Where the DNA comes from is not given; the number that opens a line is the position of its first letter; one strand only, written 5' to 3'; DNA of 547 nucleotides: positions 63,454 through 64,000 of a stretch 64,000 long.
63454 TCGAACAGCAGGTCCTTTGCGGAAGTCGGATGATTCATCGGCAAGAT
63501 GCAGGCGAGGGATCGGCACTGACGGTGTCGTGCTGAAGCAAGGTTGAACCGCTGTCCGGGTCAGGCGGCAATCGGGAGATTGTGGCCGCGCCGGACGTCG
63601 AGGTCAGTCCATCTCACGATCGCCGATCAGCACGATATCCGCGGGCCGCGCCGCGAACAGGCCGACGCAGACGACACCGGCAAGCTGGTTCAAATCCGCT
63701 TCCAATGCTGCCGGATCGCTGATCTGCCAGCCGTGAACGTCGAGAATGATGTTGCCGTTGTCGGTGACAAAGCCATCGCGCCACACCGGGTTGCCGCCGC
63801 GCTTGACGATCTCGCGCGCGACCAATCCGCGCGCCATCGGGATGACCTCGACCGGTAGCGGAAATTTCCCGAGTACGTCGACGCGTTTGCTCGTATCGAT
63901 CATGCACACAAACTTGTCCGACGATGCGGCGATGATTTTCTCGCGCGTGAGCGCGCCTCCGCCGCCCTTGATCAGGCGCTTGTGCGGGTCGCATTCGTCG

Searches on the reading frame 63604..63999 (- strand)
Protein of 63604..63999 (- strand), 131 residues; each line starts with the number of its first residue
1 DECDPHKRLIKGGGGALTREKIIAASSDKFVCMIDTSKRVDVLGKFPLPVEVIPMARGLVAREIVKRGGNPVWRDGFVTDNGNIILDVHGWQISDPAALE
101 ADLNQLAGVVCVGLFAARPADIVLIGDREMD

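Call 18: search_protein_families(library=pfam, proteins=[window:63604-63999:-], max_evalue=0.0001)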
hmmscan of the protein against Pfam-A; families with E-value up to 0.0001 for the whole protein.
window:63604-63999:- (131 aa): 1 family
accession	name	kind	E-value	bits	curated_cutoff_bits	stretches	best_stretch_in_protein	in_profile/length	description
PF06026.20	Rib_5-P_isom_A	-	4.9e-45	153.7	26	1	1-128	37-171/173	Ribose 5-phosphate isomerase A (phosphoriboisomerase A)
